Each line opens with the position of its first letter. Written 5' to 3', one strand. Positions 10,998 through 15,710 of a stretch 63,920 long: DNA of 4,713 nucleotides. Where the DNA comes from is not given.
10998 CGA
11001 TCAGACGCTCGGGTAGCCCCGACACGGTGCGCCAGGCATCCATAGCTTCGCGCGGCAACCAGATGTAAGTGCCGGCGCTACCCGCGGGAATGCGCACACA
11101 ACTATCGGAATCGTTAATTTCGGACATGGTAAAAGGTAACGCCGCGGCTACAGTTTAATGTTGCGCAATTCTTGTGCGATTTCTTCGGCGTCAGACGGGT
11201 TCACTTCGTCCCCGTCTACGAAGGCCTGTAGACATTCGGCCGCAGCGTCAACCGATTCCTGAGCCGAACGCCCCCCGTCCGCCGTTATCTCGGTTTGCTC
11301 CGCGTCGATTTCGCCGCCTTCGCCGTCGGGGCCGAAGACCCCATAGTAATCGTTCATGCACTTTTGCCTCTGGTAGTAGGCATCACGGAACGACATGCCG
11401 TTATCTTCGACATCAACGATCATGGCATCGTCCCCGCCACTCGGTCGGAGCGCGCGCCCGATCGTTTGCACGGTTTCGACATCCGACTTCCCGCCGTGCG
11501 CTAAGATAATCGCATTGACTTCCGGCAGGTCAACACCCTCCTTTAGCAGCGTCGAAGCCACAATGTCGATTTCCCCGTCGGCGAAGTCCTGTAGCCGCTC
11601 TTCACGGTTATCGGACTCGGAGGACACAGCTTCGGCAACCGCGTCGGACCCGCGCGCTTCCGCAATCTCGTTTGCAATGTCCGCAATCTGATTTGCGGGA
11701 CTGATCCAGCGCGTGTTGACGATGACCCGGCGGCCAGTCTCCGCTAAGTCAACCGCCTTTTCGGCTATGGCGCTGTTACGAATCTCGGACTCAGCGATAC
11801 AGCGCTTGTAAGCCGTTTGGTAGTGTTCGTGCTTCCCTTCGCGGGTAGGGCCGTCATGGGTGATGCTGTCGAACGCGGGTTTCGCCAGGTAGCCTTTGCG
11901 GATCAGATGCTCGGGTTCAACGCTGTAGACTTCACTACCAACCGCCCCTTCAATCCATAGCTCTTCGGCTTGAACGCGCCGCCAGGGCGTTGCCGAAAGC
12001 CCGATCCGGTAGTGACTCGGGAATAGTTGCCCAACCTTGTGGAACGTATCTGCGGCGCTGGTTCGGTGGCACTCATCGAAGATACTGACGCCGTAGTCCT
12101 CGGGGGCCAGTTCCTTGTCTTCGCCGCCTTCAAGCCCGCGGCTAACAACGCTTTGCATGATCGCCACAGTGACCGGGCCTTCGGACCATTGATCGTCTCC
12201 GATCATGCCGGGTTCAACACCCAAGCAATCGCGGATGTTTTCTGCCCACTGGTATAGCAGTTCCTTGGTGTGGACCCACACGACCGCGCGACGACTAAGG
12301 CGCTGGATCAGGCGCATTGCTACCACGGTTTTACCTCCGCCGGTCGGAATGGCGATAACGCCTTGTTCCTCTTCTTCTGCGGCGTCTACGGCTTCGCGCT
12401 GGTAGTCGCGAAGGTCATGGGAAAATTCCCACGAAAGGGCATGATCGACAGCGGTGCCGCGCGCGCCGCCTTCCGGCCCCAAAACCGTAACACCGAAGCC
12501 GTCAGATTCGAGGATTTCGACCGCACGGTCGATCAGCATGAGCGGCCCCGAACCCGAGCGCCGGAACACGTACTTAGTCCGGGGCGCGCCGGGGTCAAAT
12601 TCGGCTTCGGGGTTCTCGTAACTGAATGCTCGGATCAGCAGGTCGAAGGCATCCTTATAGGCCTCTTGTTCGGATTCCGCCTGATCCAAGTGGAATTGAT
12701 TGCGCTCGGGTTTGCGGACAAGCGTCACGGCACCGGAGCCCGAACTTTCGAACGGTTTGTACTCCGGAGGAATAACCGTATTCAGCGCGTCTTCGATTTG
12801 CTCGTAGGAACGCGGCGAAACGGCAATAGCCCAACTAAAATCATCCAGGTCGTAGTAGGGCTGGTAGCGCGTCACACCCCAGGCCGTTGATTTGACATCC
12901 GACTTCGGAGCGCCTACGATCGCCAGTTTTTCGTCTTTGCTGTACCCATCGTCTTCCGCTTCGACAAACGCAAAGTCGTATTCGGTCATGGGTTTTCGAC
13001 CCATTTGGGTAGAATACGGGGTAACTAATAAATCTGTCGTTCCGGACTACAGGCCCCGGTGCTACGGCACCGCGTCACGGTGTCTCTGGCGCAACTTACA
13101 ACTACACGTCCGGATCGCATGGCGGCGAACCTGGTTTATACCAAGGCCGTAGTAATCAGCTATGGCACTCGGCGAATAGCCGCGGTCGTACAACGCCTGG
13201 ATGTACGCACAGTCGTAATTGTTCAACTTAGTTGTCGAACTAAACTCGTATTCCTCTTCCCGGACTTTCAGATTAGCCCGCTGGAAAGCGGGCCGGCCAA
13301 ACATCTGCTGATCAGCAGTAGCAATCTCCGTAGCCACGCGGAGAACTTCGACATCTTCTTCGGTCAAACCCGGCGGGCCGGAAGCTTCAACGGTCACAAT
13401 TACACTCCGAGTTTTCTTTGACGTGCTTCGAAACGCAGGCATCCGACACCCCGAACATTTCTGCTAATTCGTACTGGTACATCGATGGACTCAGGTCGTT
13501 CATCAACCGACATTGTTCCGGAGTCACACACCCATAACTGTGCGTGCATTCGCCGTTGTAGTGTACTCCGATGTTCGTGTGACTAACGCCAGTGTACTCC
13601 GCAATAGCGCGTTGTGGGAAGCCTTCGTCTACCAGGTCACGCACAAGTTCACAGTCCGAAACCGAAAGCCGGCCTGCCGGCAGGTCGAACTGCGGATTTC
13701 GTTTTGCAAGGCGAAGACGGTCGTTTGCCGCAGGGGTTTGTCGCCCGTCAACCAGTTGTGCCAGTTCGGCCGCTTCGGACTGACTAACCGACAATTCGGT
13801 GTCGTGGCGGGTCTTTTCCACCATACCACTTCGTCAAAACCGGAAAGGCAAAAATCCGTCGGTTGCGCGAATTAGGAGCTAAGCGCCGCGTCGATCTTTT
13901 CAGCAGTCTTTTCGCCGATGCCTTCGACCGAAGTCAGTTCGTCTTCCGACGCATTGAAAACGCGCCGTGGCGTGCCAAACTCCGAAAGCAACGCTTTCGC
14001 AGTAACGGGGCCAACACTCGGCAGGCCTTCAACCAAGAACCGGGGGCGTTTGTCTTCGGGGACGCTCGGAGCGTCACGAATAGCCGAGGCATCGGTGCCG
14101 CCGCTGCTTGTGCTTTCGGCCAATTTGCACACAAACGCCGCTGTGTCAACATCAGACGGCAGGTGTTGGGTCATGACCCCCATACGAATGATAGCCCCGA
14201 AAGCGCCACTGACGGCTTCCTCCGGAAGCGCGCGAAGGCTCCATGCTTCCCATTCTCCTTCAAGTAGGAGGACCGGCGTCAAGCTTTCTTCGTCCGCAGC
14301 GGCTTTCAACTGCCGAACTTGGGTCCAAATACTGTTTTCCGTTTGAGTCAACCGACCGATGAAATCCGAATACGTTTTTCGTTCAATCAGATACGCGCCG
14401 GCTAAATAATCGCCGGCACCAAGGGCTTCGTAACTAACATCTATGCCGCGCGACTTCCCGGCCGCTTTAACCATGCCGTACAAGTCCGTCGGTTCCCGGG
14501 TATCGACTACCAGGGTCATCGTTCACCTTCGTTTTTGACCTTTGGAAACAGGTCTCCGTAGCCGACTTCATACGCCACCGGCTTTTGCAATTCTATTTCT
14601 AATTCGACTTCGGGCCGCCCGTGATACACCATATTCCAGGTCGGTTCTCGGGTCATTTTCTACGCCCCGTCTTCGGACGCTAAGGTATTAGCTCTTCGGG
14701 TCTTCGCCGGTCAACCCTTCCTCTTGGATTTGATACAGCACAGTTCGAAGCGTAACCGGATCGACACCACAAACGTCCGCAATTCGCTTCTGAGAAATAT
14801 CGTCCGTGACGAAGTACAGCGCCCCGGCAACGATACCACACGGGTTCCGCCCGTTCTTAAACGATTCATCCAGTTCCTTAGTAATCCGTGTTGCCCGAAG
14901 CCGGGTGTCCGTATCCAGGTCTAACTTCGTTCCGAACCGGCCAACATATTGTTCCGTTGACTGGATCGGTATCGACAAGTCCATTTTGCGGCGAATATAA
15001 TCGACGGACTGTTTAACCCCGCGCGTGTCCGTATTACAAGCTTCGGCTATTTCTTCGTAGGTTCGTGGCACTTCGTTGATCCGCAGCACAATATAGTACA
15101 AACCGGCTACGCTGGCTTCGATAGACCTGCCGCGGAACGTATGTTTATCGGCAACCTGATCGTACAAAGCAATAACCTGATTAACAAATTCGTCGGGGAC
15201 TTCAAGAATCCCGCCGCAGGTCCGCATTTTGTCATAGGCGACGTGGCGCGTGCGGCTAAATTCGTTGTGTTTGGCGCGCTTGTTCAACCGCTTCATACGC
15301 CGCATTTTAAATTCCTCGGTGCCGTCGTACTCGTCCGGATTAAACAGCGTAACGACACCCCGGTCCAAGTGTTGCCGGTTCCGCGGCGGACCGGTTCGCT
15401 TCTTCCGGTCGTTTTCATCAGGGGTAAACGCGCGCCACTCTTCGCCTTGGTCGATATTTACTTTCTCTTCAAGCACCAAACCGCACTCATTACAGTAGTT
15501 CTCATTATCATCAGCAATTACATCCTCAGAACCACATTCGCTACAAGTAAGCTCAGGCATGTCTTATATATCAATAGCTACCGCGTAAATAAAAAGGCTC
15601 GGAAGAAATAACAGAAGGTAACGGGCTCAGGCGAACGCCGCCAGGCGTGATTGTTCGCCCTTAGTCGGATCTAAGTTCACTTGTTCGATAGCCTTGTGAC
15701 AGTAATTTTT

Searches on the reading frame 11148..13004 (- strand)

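Call 10: search_protein_families(library=pfam, proteins=[window:11148-13004:-], max_evalue=0.01)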
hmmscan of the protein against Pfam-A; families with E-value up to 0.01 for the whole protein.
window:11148-13004:- (618 aa): 4 families
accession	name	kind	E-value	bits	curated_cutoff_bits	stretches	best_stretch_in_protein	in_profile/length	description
PF04851.21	ResIII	-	6.7e-26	91.6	22.5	1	196-340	2-162/164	Type III restriction enzyme, res subunit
PF00270.35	DEAD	-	5.7e-11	42.9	26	1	200-344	2-164/167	DEAD/DEAH box helicase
PF00271.37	Helicase_C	-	7.7e-10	39.5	23.5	1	420-521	11-109/110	Helicase conserved C-terminal domain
PF18766.7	SWI2_SNF2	-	2e-06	28.1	26.7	1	209-343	13-158/221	SWI2/SNF2 ATPase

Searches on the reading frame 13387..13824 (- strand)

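Call 80: search_protein_families(library=pfam, proteins=[window:13387-13824:-], max_evalue=0.01)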
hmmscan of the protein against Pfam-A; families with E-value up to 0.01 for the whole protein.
window:13387-13824:- (145 aa): 2 families
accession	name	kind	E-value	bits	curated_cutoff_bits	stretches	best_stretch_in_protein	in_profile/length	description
PF13936.12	HTH_38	-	0.00044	20.4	27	0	52-83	4-35/44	Helix-turn-helix domain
PF13384.12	HTH_23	-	0.0033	17.6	24.6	0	64-82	13-31/50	Homeodomain-like domain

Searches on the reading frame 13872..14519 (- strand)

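Call 64: search_protein_families(library=pfam, proteins=[window:13872-14519:-], max_evalue=0.01)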
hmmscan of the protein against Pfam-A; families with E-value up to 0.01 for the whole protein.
window:13872-14519:- (215 aa): 7 families
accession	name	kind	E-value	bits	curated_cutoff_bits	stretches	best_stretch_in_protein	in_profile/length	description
PF14520.12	HHH_5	-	5e-13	49.8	27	1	164-209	5-51/57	Helix-hairpin-helix domain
PF02732.21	ERCC4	-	5.3e-11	43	24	1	5-133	1-140/140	ERCC4 domain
PF00633.29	HHH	-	6.1e-11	42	24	1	186-209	4-27/30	Helix-hairpin-helix motif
PF12826.13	HHH_2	-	1.8e-10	41.3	27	1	165-210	7-52/64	Helix-hairpin-helix motif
PF01367.25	5_3_exonuc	-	4.6e-05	24.3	40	0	163-187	20-44/97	5'-3' exonuclease, C-terminal SAM fold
PF14716.13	HHH_8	-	0.0025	18.6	30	0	191-213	46-68/73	Helix-hairpin-helix domain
PF02371.22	Transposase_20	-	0.0074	17.1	21.3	0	163-189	4-29/87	Transposase IS116/IS110/IS902 family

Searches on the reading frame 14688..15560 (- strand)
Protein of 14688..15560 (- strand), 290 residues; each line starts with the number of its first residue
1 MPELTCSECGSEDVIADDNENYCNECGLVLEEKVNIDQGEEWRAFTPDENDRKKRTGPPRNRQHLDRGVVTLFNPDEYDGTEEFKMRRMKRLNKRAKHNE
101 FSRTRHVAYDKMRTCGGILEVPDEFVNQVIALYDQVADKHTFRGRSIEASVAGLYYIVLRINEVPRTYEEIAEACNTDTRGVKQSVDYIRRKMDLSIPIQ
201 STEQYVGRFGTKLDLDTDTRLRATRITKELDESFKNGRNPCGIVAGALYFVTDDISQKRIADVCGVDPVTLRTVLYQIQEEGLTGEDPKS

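Call 64: search_protein_families(library=pfam, proteins=[window:14688-15560:-], max_evalue=0.01)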
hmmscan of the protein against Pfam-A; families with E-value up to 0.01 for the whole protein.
window:14688-15560:- (290 aa): 5 families
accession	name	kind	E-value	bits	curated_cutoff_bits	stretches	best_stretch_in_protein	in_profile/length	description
PF00382.24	TFIIB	-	7.3e-16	58.4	23.6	2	198-278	4-89/92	Transcription factor TFIIB repeat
PF08271.17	Zn_Ribbon_TF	-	1.5e-09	37.7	29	1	5-45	2-43/43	TFIIB zinc-binding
PF08792.16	A2L_zn_ribbon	-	0.00026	21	22.9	1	5-29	5-30/33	A2L zinc ribbon domain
PF08281.18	Sigma70_r4_2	-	0.0022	18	25.7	0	167-185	28-46/54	Sigma-70, region 4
PF13545.12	HTH_Crp_2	-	0.0077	16.6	27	0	253-283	21-51/70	Crp-like helix-turn-helix domain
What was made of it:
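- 14688..15560 (-): Virus-encoded TFB (TFIIB repeat plus zinc ribbon), a candidate reader of virus-specific promoters. call 64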
